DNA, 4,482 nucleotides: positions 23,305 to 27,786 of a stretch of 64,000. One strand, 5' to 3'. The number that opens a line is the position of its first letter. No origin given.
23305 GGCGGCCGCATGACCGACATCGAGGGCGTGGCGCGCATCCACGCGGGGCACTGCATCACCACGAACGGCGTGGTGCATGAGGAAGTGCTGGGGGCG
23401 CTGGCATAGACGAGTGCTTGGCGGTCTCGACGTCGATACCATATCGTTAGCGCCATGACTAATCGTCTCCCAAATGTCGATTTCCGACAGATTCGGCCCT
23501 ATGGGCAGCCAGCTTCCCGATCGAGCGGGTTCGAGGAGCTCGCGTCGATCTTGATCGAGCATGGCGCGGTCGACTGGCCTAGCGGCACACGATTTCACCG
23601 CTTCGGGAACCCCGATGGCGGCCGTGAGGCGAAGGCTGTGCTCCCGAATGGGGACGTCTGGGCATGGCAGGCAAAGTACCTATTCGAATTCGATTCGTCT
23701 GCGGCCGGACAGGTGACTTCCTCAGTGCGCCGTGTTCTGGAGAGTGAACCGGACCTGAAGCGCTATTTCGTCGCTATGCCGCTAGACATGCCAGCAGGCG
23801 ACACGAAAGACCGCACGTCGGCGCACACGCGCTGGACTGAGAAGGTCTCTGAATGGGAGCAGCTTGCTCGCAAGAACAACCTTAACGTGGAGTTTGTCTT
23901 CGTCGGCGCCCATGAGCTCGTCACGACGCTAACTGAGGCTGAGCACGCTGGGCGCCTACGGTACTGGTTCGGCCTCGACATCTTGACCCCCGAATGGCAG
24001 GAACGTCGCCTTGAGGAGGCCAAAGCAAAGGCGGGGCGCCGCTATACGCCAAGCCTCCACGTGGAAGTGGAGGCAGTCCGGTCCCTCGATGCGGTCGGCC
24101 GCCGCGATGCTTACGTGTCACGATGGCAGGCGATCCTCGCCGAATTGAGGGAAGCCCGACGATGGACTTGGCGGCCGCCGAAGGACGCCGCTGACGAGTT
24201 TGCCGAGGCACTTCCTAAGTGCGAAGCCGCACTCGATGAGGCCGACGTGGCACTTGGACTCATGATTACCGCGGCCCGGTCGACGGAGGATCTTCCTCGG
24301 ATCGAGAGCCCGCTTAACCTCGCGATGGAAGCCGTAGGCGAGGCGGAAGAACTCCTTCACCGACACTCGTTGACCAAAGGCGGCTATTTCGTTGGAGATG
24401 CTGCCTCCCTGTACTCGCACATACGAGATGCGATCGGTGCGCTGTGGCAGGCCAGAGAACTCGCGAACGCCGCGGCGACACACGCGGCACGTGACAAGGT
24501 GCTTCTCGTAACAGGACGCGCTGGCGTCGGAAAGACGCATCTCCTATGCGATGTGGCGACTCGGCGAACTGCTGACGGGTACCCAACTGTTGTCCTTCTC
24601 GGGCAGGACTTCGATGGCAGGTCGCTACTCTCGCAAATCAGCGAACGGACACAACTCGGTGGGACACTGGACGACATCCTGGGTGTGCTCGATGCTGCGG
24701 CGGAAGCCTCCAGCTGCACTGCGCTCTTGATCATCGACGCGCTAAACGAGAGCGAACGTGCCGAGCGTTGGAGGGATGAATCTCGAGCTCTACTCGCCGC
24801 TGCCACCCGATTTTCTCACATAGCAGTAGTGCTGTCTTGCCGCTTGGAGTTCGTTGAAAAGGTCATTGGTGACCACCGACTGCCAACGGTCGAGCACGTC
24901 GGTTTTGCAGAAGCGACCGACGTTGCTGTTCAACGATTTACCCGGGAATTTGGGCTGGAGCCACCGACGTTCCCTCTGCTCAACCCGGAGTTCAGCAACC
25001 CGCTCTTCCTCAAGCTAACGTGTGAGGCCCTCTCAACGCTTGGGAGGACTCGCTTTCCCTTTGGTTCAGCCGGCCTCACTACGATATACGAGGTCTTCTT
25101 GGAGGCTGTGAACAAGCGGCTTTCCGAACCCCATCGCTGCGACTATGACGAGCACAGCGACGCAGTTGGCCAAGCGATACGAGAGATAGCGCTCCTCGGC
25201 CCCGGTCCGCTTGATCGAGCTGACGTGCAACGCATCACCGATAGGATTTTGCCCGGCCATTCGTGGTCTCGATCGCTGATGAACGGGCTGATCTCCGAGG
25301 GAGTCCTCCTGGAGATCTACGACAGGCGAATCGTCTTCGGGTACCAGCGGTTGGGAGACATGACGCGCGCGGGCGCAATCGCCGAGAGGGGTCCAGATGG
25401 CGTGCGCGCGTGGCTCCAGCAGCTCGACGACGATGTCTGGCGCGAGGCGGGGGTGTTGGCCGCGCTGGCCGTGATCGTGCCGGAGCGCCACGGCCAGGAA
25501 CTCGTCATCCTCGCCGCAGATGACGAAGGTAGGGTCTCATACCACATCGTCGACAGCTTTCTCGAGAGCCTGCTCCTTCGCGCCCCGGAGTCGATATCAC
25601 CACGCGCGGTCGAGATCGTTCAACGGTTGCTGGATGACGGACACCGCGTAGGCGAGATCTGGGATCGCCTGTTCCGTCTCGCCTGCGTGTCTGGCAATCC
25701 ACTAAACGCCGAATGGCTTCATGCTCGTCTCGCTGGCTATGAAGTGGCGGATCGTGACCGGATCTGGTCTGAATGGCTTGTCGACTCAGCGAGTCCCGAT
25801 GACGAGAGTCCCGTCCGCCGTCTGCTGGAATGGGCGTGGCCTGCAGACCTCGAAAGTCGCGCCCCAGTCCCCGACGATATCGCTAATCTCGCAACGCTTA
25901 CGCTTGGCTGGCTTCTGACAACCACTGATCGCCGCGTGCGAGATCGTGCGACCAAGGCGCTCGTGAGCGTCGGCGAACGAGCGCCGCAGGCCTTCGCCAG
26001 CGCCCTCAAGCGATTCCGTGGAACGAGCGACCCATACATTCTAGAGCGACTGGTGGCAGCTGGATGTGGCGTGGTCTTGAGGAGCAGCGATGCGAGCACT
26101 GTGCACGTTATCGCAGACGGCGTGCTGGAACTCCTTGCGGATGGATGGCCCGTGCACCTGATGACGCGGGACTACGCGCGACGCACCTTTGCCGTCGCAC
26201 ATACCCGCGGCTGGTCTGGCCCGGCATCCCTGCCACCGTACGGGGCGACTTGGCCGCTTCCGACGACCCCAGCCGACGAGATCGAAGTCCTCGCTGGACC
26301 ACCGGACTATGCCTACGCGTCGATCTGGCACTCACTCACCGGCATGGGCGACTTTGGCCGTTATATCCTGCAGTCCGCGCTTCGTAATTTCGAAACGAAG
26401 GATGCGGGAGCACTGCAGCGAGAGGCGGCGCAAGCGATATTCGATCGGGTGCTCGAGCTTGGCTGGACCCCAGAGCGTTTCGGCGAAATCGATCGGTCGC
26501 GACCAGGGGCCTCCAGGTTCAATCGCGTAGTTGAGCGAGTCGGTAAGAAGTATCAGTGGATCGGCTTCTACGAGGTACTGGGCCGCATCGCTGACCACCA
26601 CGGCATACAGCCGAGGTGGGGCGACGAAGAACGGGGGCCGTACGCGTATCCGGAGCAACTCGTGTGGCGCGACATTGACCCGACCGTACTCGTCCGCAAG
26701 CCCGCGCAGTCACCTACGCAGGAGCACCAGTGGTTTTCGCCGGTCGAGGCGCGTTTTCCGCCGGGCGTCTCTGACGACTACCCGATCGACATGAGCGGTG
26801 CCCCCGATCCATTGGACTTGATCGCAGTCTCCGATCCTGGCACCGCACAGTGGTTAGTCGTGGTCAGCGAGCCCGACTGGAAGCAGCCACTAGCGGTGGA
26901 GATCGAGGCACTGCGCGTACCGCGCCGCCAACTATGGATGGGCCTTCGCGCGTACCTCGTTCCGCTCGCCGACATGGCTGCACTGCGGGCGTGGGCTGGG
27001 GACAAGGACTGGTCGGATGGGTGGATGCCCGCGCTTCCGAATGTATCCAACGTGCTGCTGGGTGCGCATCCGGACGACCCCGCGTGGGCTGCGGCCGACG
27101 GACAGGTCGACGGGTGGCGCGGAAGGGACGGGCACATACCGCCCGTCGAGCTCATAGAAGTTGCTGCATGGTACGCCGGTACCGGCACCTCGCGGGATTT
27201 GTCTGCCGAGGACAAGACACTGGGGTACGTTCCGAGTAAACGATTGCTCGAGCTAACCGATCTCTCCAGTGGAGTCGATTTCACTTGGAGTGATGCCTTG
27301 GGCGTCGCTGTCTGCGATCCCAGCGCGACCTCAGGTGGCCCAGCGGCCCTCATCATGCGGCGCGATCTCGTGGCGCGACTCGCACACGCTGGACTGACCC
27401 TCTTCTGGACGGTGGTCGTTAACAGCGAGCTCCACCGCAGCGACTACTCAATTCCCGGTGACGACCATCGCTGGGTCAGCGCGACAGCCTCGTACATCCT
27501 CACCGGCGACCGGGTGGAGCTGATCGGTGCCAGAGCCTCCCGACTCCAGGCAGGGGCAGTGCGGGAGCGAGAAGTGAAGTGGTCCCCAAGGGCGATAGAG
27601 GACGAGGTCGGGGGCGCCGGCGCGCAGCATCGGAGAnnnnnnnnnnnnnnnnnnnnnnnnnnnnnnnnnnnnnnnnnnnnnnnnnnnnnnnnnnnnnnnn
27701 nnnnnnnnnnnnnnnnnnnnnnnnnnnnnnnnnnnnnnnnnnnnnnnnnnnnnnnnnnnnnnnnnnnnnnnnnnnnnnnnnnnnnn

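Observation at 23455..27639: Single-gene candidate antiphage system: 1394-aa nuclease-NACHT/STAND-HEAT protein in a low-GC island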

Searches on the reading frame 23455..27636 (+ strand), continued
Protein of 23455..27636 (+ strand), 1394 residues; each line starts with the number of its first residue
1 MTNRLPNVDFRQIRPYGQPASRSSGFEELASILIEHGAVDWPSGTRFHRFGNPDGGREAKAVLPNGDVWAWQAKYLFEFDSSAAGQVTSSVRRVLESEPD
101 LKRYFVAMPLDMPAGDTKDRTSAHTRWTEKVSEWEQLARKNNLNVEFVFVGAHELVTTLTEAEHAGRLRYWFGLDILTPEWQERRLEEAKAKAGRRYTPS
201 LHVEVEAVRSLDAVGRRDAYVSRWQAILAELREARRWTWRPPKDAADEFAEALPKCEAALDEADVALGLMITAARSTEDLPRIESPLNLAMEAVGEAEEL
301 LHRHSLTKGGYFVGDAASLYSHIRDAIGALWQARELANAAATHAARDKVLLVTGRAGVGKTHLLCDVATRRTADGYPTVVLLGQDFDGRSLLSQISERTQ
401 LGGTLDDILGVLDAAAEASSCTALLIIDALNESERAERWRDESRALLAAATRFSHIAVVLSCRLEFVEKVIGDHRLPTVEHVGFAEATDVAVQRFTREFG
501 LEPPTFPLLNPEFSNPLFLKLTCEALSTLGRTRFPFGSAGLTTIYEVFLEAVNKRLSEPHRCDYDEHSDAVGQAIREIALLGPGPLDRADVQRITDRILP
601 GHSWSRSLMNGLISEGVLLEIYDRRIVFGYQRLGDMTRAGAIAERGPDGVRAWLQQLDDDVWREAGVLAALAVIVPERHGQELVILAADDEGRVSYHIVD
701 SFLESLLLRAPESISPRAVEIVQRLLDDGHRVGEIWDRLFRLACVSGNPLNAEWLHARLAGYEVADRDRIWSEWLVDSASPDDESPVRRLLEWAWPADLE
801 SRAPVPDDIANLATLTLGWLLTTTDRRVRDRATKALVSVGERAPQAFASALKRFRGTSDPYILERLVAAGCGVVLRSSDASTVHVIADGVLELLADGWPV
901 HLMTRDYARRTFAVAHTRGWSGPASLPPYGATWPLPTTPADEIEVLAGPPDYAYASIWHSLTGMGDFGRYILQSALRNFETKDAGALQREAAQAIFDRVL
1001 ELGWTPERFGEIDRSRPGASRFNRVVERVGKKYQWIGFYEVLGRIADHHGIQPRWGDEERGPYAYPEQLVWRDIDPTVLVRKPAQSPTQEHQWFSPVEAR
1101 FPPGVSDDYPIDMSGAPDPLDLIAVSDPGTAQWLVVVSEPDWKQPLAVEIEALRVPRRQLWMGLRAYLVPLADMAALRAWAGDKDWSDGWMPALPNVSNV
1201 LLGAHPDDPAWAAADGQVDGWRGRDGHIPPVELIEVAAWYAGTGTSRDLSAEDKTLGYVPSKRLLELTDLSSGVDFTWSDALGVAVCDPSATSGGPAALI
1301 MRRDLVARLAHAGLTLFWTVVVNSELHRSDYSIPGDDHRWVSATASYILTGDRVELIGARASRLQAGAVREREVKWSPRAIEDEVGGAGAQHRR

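Call 39: find_encoding_contigs(protein=P0086, flank=10000, max_places=2)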
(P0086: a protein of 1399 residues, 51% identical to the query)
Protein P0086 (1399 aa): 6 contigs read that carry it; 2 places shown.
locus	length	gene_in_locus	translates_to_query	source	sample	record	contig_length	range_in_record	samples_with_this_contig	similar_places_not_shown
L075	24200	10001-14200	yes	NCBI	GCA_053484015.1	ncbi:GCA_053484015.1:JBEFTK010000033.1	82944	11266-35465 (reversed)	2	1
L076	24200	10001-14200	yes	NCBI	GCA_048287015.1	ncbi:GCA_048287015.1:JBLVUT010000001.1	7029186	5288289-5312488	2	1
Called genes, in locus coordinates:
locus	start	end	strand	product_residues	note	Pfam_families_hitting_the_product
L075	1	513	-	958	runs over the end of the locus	PF03176:MMPL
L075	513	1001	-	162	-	PF05423:Mycobact_memb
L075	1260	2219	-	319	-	PF00389:2-Hacid_dh, PF02826:2-Hacid_dh_C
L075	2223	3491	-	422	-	PF04909:Amidohydro_2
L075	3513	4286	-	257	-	PF00596:Aldolase_II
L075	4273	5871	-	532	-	PF00501:AMP-binding, PF13193:AMP-binding_C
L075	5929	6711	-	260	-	PF00392:GntR, PF07729:FCD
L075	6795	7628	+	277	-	PF00753:Lactamase_B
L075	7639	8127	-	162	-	PF00582:Usp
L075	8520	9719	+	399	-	PF02661:Fic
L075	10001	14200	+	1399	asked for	-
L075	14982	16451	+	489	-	PF03007:WS_DGAT_cat, PF06974:WS_DGAT_C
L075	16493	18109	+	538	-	PF00702:Hydrolase (weak), PF12710:HAD, PF01553:Acyltransferase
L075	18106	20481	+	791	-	PF01553:Acyltransferase, PF19277:GPAT_C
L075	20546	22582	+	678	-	PF05425:CopD, PF09678:Caa3_CtaG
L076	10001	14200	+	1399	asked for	-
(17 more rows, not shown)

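Call 60: search_dna_similar(query=window:23455-27636:+, collection=plasmids, mode=protein, max_rows=12, max_evalue=1e-20)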
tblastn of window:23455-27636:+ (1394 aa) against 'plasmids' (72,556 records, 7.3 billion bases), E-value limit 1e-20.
Records with a match: 62; places in all: 62; records where one place covers at least 80% of the query: 2.
Best place of each record, by identity: <60% 62.
By first word of the organism name: Burkholderia 37; Vibrio 4; Moraxella 3; Streptomyces 3; Bacillus 3; Acetobacter 2; Haloplanus 1; Halobacterium 1; Rhodothermus 1; Caulobacter 1; and 6 more.
By predicted mobility (MOB-suite, as given by PLSDB): non-mobilizable 44; conjugative 13; mobilizable 5.
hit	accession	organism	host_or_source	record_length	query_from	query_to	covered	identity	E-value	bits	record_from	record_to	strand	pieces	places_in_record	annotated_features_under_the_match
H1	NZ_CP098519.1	Haloplanus sp. HW8-1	cell culture,salt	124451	7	1143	82%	32.2%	3e-137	475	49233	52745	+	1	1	HNH endonuclease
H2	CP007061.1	Halobacterium sp. DL1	-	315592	8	1134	81%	29.7%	1e-123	434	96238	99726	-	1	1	none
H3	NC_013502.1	Rhodothermus marinus DSM 4252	-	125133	4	956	68%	34.0%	4e-120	424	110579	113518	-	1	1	avs2: AVAST type 2 anti-phage system protein Avs2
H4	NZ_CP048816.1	Caulobacter rhizosphaerae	cell culture,soil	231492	6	979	70%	30.9%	1e-63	247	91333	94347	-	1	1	hypothetical protein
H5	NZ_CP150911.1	Vibrio parahaemolyticus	Penaeus vannamei,cell culture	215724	177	1192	73%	29.0%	8e-80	435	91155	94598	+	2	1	avs2: AVAST type 2 anti-phage system protein Avs2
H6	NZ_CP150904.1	Vibrio parahaemolyticus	-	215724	177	1192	73%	29.0%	8e-80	435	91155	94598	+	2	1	avs2: AVAST type 2 anti-phage system protein Avs2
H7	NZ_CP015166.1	Acetobacter ascendens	single cell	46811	5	979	70%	30.1%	6e-69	265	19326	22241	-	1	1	ATP-binding protein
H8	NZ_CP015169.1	Acetobacter ascendens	single cell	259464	5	979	70%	30.1%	6e-69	265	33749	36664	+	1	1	ATP-binding protein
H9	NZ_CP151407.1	Azonexus hydrophilus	metagenomic assembly,groundwater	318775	8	979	70%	29.5%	5e-64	249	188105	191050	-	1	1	hypothetical protein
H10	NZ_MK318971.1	Rhizobium rhizogenes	-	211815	7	996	71%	28.1%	2e-69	266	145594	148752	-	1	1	hypothetical protein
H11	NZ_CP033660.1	Burkholderia glumae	bacterial cell,diseased rice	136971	5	985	70%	27.9%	2e-59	234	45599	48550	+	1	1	AAA family ATPase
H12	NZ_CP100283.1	Burkholderia glumae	cell culture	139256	5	985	70%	27.9%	2e-59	234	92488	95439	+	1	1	AAA family ATPase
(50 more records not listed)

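Call 61: search_dna_similar(query=window:23455-27636:+, collection=phages, mode=protein, max_rows=8, max_evalue=1e-20)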
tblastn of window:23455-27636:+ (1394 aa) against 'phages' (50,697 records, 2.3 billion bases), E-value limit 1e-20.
Records with a match: 1; places in all: 2; records where one place covers at least 80% of the query: 0.
Best place of each record, by identity: <60% 1.
By first word of the organism name: Staphylococcus 1.
By host as written in the record: methicillin-resistant Staphylococcus aureus spa type t127 1.
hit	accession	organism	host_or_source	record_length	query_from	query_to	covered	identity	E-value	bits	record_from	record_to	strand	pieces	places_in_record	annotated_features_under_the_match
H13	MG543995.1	Staphylococcus phage UPMK_1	methicillin-resistant Staphylococcus ...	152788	629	1092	33%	26.6%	8e-28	129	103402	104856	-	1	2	hypothetical protein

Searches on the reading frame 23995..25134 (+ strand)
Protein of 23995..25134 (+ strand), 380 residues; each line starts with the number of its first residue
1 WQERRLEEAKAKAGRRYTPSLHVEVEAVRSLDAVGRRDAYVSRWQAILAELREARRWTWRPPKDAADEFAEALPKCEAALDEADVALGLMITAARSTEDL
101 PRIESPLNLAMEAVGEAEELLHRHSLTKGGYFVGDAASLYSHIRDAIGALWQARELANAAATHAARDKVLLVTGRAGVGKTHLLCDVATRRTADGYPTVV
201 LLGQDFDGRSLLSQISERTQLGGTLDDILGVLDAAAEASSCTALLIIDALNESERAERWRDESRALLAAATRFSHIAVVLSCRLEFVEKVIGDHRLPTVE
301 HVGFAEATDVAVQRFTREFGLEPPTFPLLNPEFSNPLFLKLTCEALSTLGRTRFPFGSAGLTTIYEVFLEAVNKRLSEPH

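Call 33: search_protein_families(library=padloc, proteins=[window:23995-25134:+], max_evalue=0.01)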
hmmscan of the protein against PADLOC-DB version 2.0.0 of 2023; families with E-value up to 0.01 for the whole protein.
window:23995-25134:+ (380 aa): 10 families
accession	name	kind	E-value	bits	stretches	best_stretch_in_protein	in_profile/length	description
PDLC02164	Avs2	-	6.8e-92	307.1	1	1-378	175-560/1504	-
PDLC02162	Avs2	-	7.3e-62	207.8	1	1-378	172-545/1379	-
PDLC02163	Avs2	-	4.9e-54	181.5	1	6-378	244-628/1576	-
PDLC02165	Avs2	-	2.5e-52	176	1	1-377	42-426/1375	-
PDLC02161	Avs2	-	1.4e-49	166.8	1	1-377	173-557/1499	-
PDLC02166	Avs2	-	7.8e-39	131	1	1-376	178-545/1498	-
PDLC04702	PDC-M54A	-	2.6e-06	23.2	1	140-251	290-395/1621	-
PDLC04700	PDC-M54A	-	0.00027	16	1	161-257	311-400/1657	-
PDLC05079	PDC-S73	-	0.0055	13.5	1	158-200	182-224/752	-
PDLC04789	PDC-S01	-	0.0056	13.7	1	153-218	3-65/375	-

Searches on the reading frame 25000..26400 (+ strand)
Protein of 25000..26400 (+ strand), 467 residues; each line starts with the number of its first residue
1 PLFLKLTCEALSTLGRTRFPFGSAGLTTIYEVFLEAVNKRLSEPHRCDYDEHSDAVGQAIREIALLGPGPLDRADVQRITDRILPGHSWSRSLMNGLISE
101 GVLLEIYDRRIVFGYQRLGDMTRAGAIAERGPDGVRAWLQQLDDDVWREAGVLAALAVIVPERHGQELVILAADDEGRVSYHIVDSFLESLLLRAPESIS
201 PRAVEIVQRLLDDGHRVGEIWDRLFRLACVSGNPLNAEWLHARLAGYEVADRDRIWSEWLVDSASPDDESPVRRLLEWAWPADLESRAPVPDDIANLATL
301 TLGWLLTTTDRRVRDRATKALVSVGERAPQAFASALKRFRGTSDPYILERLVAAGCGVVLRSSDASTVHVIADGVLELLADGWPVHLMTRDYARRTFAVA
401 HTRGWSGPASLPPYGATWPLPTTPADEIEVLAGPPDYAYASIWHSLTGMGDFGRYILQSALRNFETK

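Call 29: search_protein_families(library=pfam, proteins=[window:25000-26400:+], max_evalue=5)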
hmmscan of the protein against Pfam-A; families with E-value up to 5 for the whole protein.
window:25000-26400:+ (467 aa): 1 family
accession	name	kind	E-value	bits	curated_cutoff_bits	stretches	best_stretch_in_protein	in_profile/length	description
PF13646.12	HEAT_2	-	0.044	14.5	27.7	1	301-350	35-82/88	HEAT repeats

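Call 33: search_protein_families(library=padloc, proteins=[window:25135-26394:+], max_evalue=0.01)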
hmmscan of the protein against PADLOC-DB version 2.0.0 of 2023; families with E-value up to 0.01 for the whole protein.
window:25135-26394:+ (420 aa): 6 families
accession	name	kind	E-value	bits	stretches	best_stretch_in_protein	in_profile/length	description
PDLC02164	Avs2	-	1.2e-85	286.5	1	2-419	562-1003/1504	-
PDLC02163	Avs2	-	3.5e-56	188.6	1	46-420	676-1091/1576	-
PDLC02165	Avs2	-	1e-51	173.9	1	98-419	547-893/1375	-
PDLC02162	Avs2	-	2.2e-51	173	1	45-420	597-993/1379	-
PDLC02161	Avs2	-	2.6e-44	149.3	1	67-419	645-1005/1499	-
PDLC02166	Avs2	-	6.6e-42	141.1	1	100-417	668-984/1498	-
